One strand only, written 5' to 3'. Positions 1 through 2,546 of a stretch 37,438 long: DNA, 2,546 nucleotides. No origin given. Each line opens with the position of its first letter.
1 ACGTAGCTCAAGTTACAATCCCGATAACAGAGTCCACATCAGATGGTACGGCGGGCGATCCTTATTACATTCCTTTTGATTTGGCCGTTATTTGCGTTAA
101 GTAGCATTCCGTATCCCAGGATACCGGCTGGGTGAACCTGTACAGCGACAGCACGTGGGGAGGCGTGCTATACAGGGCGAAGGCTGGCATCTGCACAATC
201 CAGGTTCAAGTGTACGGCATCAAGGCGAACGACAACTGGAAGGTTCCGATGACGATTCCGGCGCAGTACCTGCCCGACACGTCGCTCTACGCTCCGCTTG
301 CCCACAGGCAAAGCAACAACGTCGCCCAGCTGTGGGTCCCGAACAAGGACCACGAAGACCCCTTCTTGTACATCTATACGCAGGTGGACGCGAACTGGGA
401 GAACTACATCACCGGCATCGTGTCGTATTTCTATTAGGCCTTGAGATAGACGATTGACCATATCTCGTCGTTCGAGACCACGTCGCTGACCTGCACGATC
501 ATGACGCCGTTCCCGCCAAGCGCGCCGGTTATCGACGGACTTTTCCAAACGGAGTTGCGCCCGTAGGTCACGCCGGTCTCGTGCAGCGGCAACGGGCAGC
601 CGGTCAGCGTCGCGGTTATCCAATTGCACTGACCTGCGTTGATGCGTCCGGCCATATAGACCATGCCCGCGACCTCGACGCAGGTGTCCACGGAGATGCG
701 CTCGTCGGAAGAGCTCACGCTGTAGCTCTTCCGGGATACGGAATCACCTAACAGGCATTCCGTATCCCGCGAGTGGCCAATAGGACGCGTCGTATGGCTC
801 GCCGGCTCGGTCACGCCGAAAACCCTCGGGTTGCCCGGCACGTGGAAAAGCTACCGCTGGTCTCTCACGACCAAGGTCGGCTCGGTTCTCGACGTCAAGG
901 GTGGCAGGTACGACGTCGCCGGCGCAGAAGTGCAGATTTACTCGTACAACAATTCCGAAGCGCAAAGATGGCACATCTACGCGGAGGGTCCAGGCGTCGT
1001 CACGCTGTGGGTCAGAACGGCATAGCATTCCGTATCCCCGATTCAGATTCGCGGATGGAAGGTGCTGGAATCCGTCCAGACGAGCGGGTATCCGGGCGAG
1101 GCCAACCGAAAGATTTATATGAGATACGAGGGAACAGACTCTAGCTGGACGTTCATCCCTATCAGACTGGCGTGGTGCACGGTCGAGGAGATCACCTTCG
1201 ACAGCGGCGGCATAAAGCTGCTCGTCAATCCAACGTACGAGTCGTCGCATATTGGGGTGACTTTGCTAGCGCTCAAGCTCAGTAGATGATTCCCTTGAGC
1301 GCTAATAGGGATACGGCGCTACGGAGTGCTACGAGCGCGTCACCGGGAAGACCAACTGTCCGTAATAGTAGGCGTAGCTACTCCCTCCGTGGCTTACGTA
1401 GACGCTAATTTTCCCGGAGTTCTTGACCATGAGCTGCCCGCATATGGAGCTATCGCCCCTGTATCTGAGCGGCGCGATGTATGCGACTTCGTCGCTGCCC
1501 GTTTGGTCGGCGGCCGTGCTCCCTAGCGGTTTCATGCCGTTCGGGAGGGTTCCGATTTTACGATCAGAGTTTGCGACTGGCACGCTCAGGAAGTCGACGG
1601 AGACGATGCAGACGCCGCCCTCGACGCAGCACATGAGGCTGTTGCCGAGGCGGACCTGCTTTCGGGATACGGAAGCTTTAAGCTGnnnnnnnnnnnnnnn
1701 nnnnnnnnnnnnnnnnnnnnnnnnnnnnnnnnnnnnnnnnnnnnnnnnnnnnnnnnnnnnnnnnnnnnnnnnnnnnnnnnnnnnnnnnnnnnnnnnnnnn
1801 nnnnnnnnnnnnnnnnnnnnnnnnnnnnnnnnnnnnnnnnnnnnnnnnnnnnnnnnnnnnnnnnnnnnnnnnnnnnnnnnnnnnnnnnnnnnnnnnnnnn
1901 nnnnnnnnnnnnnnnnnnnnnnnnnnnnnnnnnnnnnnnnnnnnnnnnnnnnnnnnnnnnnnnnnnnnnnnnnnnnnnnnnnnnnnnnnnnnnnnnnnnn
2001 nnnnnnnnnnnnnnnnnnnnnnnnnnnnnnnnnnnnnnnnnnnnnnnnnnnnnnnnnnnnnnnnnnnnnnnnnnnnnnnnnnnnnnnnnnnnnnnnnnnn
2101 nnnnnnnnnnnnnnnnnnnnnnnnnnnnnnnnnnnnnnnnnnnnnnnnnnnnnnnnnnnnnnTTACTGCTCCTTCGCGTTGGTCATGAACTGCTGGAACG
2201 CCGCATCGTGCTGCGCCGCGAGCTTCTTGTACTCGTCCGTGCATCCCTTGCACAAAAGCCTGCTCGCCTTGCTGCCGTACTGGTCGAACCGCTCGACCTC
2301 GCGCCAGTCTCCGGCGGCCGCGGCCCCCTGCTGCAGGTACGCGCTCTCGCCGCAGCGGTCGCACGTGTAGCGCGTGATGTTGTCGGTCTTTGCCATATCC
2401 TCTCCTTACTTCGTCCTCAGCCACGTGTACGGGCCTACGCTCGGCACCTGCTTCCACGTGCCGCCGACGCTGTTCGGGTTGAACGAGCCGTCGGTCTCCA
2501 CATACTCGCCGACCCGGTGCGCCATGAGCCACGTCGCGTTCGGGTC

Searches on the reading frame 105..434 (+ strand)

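Call 60: search_protein_families(library=pfam, max_evalue=1, proteins=[window:105-434:+])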
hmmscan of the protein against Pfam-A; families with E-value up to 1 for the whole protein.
seq(110 aa): 1 family
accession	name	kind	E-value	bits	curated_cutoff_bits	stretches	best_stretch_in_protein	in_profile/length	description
PF09483.15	HpaP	-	0.11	13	23.8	1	39-65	18-44/90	Type III secretion protein (HpaP)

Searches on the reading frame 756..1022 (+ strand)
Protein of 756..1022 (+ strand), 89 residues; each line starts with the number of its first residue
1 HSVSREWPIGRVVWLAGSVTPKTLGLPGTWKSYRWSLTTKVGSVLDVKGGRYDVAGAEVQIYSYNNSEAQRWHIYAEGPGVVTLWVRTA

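Call 60: search_protein_families(library=pfam, max_evalue=1, proteins=[window:756-1022:+])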
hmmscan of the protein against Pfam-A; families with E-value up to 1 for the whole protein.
seq(89 aa): 2 families
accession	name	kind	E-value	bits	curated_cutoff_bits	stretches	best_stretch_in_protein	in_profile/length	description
PF14200.12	RicinB_lectin_2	-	1.3e-05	26.2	25.6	1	40-84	21-64/89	Ricin-type beta-trefoil lectin domain-like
PF00652.28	Ricin_B_lectin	-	0.018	15.6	29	1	42-78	11-46/126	Ricin-type beta-trefoil lectin domain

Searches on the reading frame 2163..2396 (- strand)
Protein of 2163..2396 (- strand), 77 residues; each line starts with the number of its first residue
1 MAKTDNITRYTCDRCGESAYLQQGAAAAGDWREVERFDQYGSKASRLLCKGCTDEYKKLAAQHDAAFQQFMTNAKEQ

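Call 69: find_encoding_contigs(protein=window:2163-2396:-, flank=4500, max_places=10)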
Protein window:2163-2396:- (77 aa): 24 contigs read that carry it; 10 places shown.
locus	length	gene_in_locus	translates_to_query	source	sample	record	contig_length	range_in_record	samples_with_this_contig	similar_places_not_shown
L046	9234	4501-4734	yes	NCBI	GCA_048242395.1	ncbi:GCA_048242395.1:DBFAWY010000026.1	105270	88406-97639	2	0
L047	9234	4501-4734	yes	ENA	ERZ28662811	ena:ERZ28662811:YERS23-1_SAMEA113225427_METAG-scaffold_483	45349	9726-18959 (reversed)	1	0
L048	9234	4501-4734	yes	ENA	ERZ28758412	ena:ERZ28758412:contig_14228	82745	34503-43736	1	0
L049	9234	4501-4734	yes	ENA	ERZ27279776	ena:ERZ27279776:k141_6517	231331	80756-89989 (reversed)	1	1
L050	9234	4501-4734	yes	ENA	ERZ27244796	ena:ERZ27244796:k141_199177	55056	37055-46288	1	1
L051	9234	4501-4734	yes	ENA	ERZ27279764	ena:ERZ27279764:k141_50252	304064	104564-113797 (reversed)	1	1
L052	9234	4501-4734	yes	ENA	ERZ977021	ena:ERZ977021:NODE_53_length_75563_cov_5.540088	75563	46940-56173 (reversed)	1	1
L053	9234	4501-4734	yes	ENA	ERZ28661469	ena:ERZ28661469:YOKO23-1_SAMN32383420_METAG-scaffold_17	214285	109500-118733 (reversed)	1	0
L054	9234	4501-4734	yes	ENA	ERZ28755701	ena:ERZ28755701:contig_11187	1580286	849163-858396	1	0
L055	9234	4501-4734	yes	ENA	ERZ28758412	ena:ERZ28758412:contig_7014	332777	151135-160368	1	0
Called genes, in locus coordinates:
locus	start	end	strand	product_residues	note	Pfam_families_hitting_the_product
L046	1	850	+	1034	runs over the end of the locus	-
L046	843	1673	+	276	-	-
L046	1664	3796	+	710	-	PF01391:Collagen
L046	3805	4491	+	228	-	PF01391:Collagen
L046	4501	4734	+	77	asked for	-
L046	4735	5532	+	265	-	-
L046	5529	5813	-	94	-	-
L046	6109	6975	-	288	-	PF14659:Phage_int_SAM_3, PF00589:Phage_integrase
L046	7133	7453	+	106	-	-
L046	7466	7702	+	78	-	PF16938:Phage_holin_Dp1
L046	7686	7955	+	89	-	PF13876:Phage_gp49_66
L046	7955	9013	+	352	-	PF01510:Amidase_2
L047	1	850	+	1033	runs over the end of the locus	-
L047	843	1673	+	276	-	-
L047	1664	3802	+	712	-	PF01391:Collagen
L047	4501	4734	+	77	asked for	-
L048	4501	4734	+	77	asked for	-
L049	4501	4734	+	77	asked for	-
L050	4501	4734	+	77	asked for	-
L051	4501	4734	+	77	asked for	-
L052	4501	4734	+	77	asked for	-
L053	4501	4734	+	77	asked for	-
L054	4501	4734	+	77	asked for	-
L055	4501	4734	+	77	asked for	-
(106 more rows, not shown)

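Call 88: search_protein_families(library=pfam, max_evalue=10, proteins=[window:2166-2396:-])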
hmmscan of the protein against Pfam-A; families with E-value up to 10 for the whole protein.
window:2166-2396:- (77 aa): 11 families
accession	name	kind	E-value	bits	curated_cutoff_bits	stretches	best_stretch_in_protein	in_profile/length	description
PF04828.22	GFA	-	0.021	15.4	24.3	2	28-58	53-83/115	Glutathione-dependent formaldehyde-activating enzyme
PF14803.11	Zn_ribbon_Nudix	-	0.021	15.2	25.6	1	5-17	18-30/34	Nudix N-terminal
PF18912.6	DZR_2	-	0.024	14.9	27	1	3-19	30-46/56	Double zinc ribbon domain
PF25206.1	DUF7836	-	0.04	14.2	26.7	0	8-21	29-42/59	Domain of unknown function (DUF7836)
PF24254.1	DUF7455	-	0.077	12.9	27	1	11-22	6-17/54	Domain of unknown function (DUF7455)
PF04438.22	zf-HIT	-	0.079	13.2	24.7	1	8-16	12-20/30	HIT zinc finger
PF01907.25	Ribosomal_L37e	-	0.084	13.4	27.6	1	3-24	9-30/53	Ribosomal protein L37e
PF23546.1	Zn_ribbon_TOP3B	-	0.084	13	27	1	42-57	21-36/40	DNA topoisomerase 3-beta zinc ribbon domain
PF22926.2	C1-like_CT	-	0.13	12.7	25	1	5-16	7-18/43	C1 domain-like, C-terminal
PF24734.1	DUF7685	-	0.18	12.2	27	1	11-17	1-7/43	Domain of unknown function (DUF7685)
PF18439.7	zf_UBZ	-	0.29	11.3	25.6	1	9-18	2-11/32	Ubiquitin-Binding Zinc Finger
